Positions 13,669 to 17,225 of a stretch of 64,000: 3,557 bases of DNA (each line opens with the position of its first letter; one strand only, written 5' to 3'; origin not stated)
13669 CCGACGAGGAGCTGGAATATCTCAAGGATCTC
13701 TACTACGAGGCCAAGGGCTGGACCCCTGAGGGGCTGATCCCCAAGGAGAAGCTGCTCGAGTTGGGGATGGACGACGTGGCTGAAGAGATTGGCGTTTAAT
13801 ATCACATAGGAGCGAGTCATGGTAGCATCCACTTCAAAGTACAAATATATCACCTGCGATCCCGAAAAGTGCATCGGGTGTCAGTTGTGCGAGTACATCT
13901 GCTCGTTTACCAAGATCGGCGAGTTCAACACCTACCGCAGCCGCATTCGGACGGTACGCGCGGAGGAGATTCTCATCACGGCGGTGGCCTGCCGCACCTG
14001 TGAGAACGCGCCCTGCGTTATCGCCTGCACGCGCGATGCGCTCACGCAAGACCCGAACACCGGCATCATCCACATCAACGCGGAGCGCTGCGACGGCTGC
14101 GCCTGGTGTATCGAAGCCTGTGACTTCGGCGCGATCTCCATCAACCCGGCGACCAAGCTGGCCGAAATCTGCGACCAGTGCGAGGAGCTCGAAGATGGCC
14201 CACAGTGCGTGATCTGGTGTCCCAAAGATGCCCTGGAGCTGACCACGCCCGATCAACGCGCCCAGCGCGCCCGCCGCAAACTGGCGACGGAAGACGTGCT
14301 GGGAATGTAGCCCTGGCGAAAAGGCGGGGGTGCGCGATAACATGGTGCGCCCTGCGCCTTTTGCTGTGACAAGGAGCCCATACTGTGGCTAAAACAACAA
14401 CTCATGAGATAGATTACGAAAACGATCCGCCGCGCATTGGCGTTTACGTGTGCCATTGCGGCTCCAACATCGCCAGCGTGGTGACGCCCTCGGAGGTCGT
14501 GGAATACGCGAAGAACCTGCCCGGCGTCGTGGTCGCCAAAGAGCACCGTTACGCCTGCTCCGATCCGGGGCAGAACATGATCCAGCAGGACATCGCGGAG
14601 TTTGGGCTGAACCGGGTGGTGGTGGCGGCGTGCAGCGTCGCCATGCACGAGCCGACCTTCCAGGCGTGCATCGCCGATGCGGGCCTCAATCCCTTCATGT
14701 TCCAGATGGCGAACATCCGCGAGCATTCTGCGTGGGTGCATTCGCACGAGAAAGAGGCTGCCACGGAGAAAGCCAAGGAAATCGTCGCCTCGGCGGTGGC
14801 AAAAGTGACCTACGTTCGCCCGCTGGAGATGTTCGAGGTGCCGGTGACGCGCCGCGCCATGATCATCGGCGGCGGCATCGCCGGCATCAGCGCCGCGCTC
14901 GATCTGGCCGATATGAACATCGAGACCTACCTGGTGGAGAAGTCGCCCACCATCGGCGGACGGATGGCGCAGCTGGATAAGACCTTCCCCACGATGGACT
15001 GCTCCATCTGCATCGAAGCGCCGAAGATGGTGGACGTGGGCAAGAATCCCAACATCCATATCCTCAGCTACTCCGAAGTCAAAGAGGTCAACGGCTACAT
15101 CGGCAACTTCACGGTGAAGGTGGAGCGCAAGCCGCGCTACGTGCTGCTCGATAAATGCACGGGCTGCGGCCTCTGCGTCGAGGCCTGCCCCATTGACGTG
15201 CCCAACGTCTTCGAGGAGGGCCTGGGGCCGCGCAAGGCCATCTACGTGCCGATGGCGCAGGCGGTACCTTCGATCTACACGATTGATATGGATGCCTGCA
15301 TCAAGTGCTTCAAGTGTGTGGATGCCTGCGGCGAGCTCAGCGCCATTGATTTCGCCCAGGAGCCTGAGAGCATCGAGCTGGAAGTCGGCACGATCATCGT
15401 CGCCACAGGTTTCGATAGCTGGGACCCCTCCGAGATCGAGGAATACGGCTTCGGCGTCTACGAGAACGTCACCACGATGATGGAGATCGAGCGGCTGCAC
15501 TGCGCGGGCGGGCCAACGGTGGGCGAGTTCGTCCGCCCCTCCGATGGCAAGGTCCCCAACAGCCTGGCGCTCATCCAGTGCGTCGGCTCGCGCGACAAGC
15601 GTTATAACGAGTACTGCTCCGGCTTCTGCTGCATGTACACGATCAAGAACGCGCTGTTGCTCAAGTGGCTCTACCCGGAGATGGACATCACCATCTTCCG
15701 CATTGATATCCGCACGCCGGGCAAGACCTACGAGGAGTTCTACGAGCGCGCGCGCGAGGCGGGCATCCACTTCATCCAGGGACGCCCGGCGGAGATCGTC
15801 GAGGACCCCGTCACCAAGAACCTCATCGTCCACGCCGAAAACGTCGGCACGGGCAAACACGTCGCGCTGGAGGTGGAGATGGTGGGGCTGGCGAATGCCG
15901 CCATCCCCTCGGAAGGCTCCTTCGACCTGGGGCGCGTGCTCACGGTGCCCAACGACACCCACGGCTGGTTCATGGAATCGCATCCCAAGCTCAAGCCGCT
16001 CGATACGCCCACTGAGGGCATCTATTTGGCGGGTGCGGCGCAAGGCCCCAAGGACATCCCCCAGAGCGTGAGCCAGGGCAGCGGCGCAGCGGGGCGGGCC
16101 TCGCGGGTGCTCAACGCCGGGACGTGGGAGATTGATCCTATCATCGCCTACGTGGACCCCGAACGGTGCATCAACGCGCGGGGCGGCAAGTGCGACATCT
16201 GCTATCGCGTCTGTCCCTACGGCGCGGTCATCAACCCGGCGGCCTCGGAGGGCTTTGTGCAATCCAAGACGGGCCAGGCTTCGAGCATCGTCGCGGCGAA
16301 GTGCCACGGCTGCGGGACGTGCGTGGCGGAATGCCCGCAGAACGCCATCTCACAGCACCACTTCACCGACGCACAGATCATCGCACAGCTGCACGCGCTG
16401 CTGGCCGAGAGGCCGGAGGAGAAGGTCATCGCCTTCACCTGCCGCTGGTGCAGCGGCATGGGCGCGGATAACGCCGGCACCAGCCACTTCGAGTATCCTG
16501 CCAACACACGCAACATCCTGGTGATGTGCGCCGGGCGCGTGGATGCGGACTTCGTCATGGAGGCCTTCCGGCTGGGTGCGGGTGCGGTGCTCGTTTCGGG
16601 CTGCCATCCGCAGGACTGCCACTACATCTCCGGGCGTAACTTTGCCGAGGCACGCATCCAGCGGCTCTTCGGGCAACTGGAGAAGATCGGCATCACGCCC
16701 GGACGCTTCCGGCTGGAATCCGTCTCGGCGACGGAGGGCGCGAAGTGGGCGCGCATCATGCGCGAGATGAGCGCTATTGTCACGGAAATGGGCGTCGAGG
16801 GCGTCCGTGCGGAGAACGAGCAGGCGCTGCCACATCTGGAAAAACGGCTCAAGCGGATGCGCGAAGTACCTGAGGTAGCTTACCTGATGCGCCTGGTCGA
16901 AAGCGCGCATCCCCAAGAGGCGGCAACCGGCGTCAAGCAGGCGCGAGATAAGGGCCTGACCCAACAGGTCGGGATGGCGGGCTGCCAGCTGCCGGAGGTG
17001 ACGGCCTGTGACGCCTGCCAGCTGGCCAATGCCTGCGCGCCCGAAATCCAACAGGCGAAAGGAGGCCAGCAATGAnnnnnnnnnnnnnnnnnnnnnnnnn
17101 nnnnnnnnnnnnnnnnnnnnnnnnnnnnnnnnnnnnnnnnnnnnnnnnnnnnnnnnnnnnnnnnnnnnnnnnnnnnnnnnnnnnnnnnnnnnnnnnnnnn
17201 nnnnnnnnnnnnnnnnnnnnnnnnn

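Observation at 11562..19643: MoaD-AOR-ferredoxin-HdrA(MvhD)-HdrC-HdrB-polyferredoxin operon under a Fur/PerR-type promoter region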

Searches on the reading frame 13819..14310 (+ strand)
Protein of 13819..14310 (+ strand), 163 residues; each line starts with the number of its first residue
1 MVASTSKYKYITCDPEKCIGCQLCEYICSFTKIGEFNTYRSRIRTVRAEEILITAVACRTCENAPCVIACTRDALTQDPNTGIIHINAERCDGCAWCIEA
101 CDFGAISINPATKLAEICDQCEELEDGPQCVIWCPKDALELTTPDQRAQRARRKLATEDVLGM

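Call 3: search_protein_families(library=pfam, proteins=[window:13819-14310:+], max_evalue=0.01)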
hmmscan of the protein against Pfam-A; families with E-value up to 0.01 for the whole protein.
window:13819-14310:+ (163 aa): 11 families
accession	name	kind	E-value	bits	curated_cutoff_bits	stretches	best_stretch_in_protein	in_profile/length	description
PF13247.11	Fer4_11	-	3.1e-13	50.2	26.2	1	52-141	4-97/100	4Fe-4S dicluster domain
PF12838.12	Fer4_7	-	2e-10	41.4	27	2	58-105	2-52/52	4Fe-4S dicluster domain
PF13187.11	Fer4_9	-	9.5e-09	35.6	27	2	17-74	1-51/52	4Fe-4S dicluster domain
PF00037.32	Fer4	-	9.3e-08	32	21.1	2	85-107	2-24/24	4Fe-4S binding domain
PF13237.11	Fer4_10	-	6.5e-06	26.4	25.5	1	52-101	3-52/53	4Fe-4S dicluster domain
PF12837.12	Fer4_6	-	7.9e-06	26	25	1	83-106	1-24/24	4Fe-4S binding domain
PF14697.11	Fer4_21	-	3.1e-05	24.4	35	1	55-106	5-57/59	4Fe-4S dicluster domain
PF25160.1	LdpA_Fe-S-bd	-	0.00056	20.1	27.6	1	63-108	6-45/49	LdpA Fe-S cluster-binding domain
PF12798.12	Fer4_3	-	0.0012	20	27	0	91-105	1-15/15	4Fe-4S binding domain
PF13484.11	Fer4_16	-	0.0024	19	30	0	16-30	51-65/66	4Fe-4S double cluster binding domain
PF12800.12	Fer4_4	-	0.0037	18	24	1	15-29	1-15/17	4Fe-4S binding domain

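Call 4: search_protein_families(library=ncbifam, proteins=[window:13819-14310:+], max_evalue=0.001)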
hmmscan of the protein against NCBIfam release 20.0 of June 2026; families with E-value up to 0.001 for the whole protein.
window:13819-14310:+ (163 aa): 37 families (the best 25 are shown)
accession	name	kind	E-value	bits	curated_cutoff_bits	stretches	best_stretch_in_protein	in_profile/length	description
NF009408.0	PRK12769.1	equivalog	3.2e-24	85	1003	1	9-154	3-157/659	formate-dependent uric acid utilization protein AegA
NF045766.1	PhenlGlyoxDHPadI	equivalog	2.6e-23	82.5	700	1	8-145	4-139/443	NADH-dependent phenylglyoxylate dehydrogenase subunit beta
NF007658.0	PRK10330.1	equivalog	4.2e-19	68.7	260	1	9-145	3-158/181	electron transport protein HydN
NF009451.0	PRK12809.1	equivalog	4.4e-19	68.2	1154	1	9-144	3-139/639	formate-dependent uric acid utilization protein YgfT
TIGR03149.1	cyt_nit_nrfC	equivalog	1.8e-18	66.7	377.6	1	11-155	41-195/225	cytochrome c nitrite reductase Fe-S protein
TIGR02951.1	DMSO_dmsB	equivalog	4.6e-17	62.5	214.1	1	52-143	58-152/161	DMSO/selenate family reductase complex B subunit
NF011569.0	PRK14993.1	equivalog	9.8e-16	57.9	416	1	11-134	46-178/244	tetrathionate reductase subunit TtrB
NF038355.1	FDH3_beta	equivalog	4.4e-13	49.7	240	1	11-115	5-110/180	formate dehydrogenase FDH3 subunit beta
NF008134.0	PRK10882.1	equivalog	1.2e-12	47.6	263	1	57-158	112-222/329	hydrogenase 2 operon protein HybA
NF007382.0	PRK09898.1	equivalog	1.3e-12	47.6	213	1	13-141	63-200/208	ferredoxin-like protein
NF045797.1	DsrO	equivalog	7e-12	45.3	200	1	46-111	91-155/235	sulfate reduction electron transfer complex DsrMKJOP subunit DsrO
TIGR03478.1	DMSO_red_II_bet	subfamily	1.4e-11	43.9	480.7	1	56-136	129-212/321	DMSO reductase family type II enzyme, iron-sulfur subunit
TIGR01582.1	FDH-beta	equivalog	9.7e-11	41.3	334.7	1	46-156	81-194/283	formate dehydrogenase subunit beta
NF045715.1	sulf_resp_HmcB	equivalog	3.3e-10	39.6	420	1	45-156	94-210/307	sulfate respiration complex iron-sulfur protein HmcB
NF042979.1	EthbenzDh_ebdB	equivalog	3.4e-10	39.3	740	1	54-122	149-217/354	ethylbenzene dehydrogenase subunit beta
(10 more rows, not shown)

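Call 16: search_solved_structures(query=window:13819-14310:+, max_evalue=0.001)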
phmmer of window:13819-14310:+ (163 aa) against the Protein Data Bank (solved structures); distinct sequences matched with E-value up to 0.001: 29.
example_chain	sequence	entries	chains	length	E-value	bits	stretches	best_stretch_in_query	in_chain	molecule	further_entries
9mqx_E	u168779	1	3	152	1.7e-23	86.3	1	9-152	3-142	Fe-S-cluster-containing hydrogenase subunit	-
7qv7_A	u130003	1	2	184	2.4e-18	69.6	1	9-114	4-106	Hydrogen dependent carbon dioxide reductase subunit HycB3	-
8c0z_C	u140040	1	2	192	5.1e-18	68.5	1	7-144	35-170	Iron-sulfur cluster-binding protein potential subunit of aldehyde oxidoreductase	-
6x6u_B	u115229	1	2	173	2.3e-16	63.1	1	10-147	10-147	Oxidoreductase, Fe-S subunit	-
7z0s_B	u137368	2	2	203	3.1e-16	62.7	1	9-110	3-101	Formate hydrogenlyase subunit 2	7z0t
6x1o_B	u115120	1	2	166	4.5e-16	62.2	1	11-147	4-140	Oxidoreductase, Fe-S subunit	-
7qv7_B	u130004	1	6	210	2.6e-15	59.7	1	8-112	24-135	Hydrogen dependent carbon dioxide reductase subunit HycB4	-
2ivf_B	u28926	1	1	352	4.8e-12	49.1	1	55-127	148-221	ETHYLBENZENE DEHYDROGENASE BETA-SUBUNIT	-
6cz7_B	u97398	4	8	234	7e-12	48.6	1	13-150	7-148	4Fe-4S ferredoxin, iron-sulfur binding domain protein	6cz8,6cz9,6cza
1kqf_B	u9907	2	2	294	3.5e-10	43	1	50-156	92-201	FORMATE DEHYDROGENASE, NITRATE-INDUCIBLE, IRON-SULFUR SUBUNIT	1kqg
4ydd_B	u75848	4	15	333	4.1e-10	42.8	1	57-141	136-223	DMSO reductase family type II enzyme, iron-sulfur subunit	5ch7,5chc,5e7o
2vpw_B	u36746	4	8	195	7.8e-10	41.9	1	12-150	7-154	NRFC PROTEIN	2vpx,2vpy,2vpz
9vap_B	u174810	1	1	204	1e-09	41.5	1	12-128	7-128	4Fe-4S dicluster domain-containing protein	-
4z3w_E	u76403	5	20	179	2.4e-08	37.1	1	8-159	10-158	Iron-sulfur cluster-binding oxidoreductase, putative benzoyl-CoA reductase electron transf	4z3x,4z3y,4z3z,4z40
7b04_A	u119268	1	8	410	3.7e-07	33.2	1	57-126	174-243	Nitrite oxidoreductase subunit B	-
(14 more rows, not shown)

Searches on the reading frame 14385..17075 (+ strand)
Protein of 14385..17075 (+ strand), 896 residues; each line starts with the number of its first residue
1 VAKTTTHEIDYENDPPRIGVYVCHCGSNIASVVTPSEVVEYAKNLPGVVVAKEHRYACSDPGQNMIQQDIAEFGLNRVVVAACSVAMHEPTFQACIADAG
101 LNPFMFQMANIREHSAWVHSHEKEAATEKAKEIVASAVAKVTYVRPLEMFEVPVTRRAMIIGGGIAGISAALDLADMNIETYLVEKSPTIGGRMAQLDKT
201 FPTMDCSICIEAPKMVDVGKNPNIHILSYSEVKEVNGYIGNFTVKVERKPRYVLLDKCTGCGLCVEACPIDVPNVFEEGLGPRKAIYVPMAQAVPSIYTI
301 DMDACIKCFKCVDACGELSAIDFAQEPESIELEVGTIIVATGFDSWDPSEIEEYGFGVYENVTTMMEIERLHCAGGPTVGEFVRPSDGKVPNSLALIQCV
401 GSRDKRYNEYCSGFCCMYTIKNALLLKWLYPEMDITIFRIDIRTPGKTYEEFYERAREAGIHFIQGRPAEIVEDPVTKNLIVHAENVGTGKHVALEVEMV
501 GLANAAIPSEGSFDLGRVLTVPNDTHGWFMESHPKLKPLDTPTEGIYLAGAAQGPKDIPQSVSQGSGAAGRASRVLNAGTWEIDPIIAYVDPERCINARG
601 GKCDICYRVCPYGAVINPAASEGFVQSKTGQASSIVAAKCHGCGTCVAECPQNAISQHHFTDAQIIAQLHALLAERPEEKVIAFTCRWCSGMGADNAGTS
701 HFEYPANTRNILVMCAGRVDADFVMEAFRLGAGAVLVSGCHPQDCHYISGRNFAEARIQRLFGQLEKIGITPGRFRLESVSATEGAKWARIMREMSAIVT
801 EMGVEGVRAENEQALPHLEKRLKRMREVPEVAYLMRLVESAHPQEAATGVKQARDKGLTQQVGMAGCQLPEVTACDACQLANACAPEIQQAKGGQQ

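Call 3: search_protein_families(library=pfam, proteins=[window:14385-17075:+], max_evalue=0.01)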
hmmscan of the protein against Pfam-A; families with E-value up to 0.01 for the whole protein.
window:14385-17075:+ (896 aa): 22 families
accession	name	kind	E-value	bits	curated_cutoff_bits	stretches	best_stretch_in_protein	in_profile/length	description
PF02662.21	FlpD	-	3e-40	137.5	22.3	1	681-803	1-123/123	Methyl-viologen-reducing hydrogenase, delta subunit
PF12838.12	Fer4_7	-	6.6e-16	59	27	2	257-315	1-48/52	4Fe-4S dicluster domain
PF12837.12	Fer4_6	-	4e-15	55.4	25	4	587-614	1-23/24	4Fe-4S binding domain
PF00037.32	Fer4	-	4.6e-14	52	21.1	2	254-272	4-22/24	4Fe-4S binding domain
PF13187.11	Fer4_9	-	4.9e-13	49.3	27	2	602-655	4-52/52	4Fe-4S dicluster domain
PF13237.11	Fer4_10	-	7.7e-12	45.4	25.5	3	589-651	3-53/53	4Fe-4S dicluster domain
PF14697.11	Fer4_21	-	3.4e-09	37.1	35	2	253-271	36-55/59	4Fe-4S dicluster domain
PF13484.11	Fer4_16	-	2.5e-08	35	30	1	639-668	1-32/66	4Fe-4S double cluster binding domain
PF25160.1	LdpA_Fe-S-bd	-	3.7e-08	33.4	27.6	1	606-659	9-47/49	LdpA Fe-S cluster-binding domain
PF12797.12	Fer4_2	-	1.1e-07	31.8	24.5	1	252-269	4-21/22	4Fe-4S binding domain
PF12831.13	FAD_oxidored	-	1.1e-06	28.7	27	1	159-195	3-39/416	FAD dependent oxidoreductase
PF12800.12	Fer4_4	-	1.2e-06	28.7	24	1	256-269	2-15/17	4Fe-4S binding domain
PF13450.12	NAD_binding_8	-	2e-06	28.4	21.9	1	160-196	1-37/68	NAD(P)-binding Rossmann-like domain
PF07992.20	Pyr_redox_2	-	3.3e-06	27.2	26.1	1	158-246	3-78/291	Pyridine nucleotide-disulphide oxidoreductase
PF13183.11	Fer4_8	-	6.8e-06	27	27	1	255-315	2-64/68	4Fe-4S dicluster domain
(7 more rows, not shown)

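Call 4: search_protein_families(library=ncbifam, proteins=[window:14385-17075:+], max_evalue=0.001)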
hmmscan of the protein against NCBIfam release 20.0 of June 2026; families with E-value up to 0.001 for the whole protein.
window:14385-17075:+ (896 aa): 63 families (the best 25 are shown)
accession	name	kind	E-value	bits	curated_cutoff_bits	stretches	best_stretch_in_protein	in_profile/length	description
NF040770.1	hetero_SS_HdrA2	exception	0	1021.4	1100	1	17-806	1-775/777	CoB-CoM heterodisulfide reductase HdrA2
NF041778.1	hetero_SS_HdrA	equivalog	3e-189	630.5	1400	1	18-742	8-717/771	ferredoxin:CoB-CoM heterodisulfide reductase subunit HdrA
NF041891.1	hdrA_Methbact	equivalog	5.9e-186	620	1300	1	17-781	2-740/762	ferredoxin:CoB-CoM heterodisulfide reductase subunit HdrA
NF045873.1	F420_non_VhuD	exception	7.9e-24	84.2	215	1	680-807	3-130/132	F420-non-reducing hydrogenase iron-sulfur subunit VhuD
NF004537.0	PRK05888.1-3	equivalog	1.9e-14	53.7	163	2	255-316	67-126/204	NADH-quinone oxidoreductase subunit NuoI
TIGR01971.1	NuoI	subfamily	2.2e-13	49.9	113.05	2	255-327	41-104/121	NADH-quinone oxidoreductase, chain I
TIGR04105.1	FeFe_hydrog_B1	subfamily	2.3e-11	43.1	450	2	588-669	137-218/462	monomeric [FeFe] hydrogenase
TIGR01944.1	rnfB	subfamily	4.1e-11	42.8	68.7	2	583-662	103-167/190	RnfABCDGE type electron transport complex subunit B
TIGR00397.1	mauM_napG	subfamily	2.2e-10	40.5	178.85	1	587-650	125-187/213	MauM/NapG family ferredoxin-type protein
TIGR02179.1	PorD_KorD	subfamily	2.2e-10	40.5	60.05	1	575-657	9-74/78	2-oxoacid:acceptor oxidoreductase, delta subunit, pyruvate/2-ketoisovalerate family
NF005503.0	PRK07118.1-2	equivalog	2.3e-10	40.2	252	2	251-317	162-226/292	RnfABCDGE type electron transport complex subunit B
NF007012.0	PRK09476.1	equivalog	4e-10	39.3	269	1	589-650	133-196/254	ferredoxin-type protein NapG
NF007204.0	PRK09625.1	equivalog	4.1e-10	39.8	125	1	591-664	57-115/133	pyruvate flavodoxin oxidoreductase subunit delta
TIGR00403.1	ndhI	equivalog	5.3e-10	39.2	302.35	2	254-316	60-115/183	NAD(P)H-quinone oxidoreductase subunit I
NF009410.0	PRK12771.1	subfamily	5.8e-10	38.4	516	1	591-656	504-561/566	NAD(P)-binding protein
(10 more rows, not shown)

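Call 15: search_solved_structures(query=window:14385-17075:+, max_evalue=0.00001)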
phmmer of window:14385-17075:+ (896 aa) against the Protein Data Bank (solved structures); distinct sequences matched with E-value up to 0.00001: 12.
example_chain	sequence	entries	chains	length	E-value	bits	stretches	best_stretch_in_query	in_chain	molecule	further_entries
5odc_A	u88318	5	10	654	2.2e-242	810.3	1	15-673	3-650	Heterodisulfide reductase, subunit A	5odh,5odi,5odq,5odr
8rvu_a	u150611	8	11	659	1.5e-234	784.4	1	14-675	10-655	H(2):CoB-CoM heterodisulfide,ferredoxin reductase subunit A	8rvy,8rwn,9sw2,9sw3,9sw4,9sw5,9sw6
8rvv_A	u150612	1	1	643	2.7e-233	780.2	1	16-673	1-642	H(2):CoB-CoM heterodisulfide,ferredoxin reductase subunit A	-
7bkb_A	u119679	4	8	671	9.8e-203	679.1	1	12-674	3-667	CoB--CoM heterodisulfide reductase iron-sulfur subunit A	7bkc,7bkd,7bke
9sfi_A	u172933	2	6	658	6.2e-196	656.6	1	15-673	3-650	CoB--CoM heterodisulfide reductase iron-sulfur subunit A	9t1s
7bkb_F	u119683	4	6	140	1.5e-32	116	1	678-807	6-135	F420-non-reducing hydrogenase subunit D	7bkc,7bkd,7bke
6tjr_A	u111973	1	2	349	5.5e-30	107.5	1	329-572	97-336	Fumarate reductase/succinate dehydrogenase flavoprotein domain protein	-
8rvu_F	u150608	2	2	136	5.7e-30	107.5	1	678-803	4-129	Methyl viologen-reducing hydrogenase, subunit D-related protein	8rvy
9sw2_D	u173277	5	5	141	5.9e-30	107.4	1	678-808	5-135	F420-non-reducing hydrogenase iron-sulfur subunit D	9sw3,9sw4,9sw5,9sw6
8rvv_F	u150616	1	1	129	6.8e-30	107.2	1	678-802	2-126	Methyl viologen-reducing hydrogenase, subunit D-related protein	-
5odc_D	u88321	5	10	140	2.2e-28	102.3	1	678-801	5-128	Methyl-viologen reducing hydrogenase subunit D | Methyl-viologen reducing hydrogenase, subunit D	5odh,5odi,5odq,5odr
9sfi_K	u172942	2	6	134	3.5e-18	68.5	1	678-808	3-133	F420-non-reducing hydrogenase subunit delta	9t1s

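Call 39: search_solved_structures(query=window:14385-17075:+, max_evalue=1e-100, show_alignments=1)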
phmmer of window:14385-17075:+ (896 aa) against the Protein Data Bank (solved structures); distinct sequences matched with E-value up to 1e-100: 5.
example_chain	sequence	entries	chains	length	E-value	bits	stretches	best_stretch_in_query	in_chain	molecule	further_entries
5odc_A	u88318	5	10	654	2.2e-242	810.3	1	15-673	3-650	Heterodisulfide reductase, subunit A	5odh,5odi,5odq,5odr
8rvu_a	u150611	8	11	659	1.5e-234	784.4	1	14-675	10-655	H(2):CoB-CoM heterodisulfide,ferredoxin reductase subunit A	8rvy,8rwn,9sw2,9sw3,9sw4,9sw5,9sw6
8rvv_A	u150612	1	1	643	2.7e-233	780.2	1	16-673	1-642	H(2):CoB-CoM heterodisulfide,ferredoxin reductase subunit A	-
7bkb_A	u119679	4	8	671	9.8e-203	679.1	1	12-674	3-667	CoB--CoM heterodisulfide reductase iron-sulfur subunit A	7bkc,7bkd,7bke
9sfi_A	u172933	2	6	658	6.2e-196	656.6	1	15-673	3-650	CoB--CoM heterodisulfide reductase iron-sulfur subunit A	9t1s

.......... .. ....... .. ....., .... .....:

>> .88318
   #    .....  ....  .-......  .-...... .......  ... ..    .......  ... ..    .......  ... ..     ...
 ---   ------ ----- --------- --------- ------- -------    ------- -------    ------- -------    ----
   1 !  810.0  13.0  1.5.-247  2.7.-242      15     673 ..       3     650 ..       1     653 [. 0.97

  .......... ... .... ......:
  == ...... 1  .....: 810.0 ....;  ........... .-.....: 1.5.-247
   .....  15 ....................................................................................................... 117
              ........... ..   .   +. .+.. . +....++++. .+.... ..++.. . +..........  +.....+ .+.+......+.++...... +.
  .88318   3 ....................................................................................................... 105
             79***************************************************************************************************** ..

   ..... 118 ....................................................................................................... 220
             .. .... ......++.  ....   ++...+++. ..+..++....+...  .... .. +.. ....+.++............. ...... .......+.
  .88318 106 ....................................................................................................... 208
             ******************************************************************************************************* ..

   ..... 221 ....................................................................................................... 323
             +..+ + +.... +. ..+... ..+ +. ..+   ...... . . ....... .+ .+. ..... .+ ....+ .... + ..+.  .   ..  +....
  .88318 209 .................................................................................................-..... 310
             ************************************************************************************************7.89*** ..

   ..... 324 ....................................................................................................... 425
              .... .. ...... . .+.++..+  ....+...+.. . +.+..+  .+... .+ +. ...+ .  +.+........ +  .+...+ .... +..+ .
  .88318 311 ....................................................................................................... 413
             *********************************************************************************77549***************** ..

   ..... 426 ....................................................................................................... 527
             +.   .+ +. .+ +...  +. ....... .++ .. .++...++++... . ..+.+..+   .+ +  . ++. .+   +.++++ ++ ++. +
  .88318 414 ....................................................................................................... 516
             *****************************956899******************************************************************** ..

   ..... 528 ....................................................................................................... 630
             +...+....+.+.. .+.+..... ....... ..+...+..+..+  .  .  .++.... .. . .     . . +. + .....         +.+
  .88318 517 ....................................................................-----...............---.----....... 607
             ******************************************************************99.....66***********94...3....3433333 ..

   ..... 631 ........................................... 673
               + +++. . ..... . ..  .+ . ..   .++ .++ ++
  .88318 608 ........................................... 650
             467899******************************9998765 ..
